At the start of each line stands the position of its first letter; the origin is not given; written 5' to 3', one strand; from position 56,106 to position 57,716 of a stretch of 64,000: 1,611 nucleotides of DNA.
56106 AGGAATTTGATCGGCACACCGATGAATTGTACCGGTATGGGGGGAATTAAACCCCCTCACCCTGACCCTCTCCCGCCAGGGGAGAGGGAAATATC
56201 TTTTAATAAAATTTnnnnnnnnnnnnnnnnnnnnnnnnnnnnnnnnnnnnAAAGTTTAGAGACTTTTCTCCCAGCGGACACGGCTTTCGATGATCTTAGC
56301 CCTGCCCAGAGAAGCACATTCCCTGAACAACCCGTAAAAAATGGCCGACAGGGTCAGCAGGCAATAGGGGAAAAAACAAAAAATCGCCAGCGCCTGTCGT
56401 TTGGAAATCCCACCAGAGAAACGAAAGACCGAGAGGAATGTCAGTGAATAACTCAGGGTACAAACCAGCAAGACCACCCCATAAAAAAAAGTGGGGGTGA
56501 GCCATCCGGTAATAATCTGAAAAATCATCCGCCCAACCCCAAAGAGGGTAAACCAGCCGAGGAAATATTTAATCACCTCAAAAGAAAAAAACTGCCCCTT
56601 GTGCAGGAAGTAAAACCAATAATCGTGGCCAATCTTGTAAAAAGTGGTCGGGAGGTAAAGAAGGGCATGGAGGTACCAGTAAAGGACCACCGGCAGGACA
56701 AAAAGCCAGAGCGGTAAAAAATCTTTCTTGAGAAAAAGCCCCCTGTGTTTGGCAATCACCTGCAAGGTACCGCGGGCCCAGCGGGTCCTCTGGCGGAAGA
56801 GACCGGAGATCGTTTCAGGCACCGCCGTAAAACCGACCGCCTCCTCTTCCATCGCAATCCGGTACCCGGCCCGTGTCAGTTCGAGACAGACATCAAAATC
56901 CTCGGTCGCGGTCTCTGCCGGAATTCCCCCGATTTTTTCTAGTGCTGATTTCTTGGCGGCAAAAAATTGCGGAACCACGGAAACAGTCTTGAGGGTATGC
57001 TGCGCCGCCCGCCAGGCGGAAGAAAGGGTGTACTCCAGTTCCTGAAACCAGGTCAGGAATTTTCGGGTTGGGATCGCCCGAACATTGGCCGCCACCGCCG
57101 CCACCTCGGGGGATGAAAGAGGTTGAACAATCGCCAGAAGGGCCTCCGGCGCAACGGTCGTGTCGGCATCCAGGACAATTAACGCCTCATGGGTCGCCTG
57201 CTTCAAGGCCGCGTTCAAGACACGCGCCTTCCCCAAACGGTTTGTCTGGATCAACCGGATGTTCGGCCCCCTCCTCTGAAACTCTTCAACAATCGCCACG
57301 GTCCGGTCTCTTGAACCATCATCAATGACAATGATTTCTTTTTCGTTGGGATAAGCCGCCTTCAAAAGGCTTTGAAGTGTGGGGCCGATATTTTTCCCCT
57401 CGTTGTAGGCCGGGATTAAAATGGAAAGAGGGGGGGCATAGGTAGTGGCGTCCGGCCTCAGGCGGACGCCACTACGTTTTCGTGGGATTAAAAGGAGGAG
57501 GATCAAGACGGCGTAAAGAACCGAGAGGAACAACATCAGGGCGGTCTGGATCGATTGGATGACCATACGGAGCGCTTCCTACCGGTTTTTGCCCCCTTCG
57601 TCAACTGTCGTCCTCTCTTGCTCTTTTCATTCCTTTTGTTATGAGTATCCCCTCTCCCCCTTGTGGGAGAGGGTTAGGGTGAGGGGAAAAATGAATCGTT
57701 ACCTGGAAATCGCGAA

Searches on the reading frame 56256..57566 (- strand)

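Call 82: search_protein_families(library=pfam, proteins=[window:56256-57566:-], max_evalue=0.00001)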
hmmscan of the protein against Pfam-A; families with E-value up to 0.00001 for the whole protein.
window:56256-57566:- (436 aa): 6 families
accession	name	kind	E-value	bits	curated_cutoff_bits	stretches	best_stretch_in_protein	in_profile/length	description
PF00535.33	Glycos_transf_2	-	8.7e-35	120.6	23.3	1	48-212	1-167/168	Glycosyl transferase family 2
PF13641.12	Glyco_tranf_2_3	-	9.1e-32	111.4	27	1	45-266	1-230/230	Glycosyltransferase like family 2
PF13632.12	Glyco_trans_2_3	-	3.9e-20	72.9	27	1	130-322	3-153/198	Glycosyl transferase family group 2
PF13506.12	Glyco_transf_21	-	1.9e-15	57.2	21.7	1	113-265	18-174/174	Glycosyl transferase family 21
PF03142.21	Chitin_synth_2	-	2.5e-06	26.9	27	0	120-203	196-282/527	Chitin synthase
PF10111.15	Glyco_tranf_2_2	-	3.4e-06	27.2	27.3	1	48-166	1-127/276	Glycosyltransferase like family 2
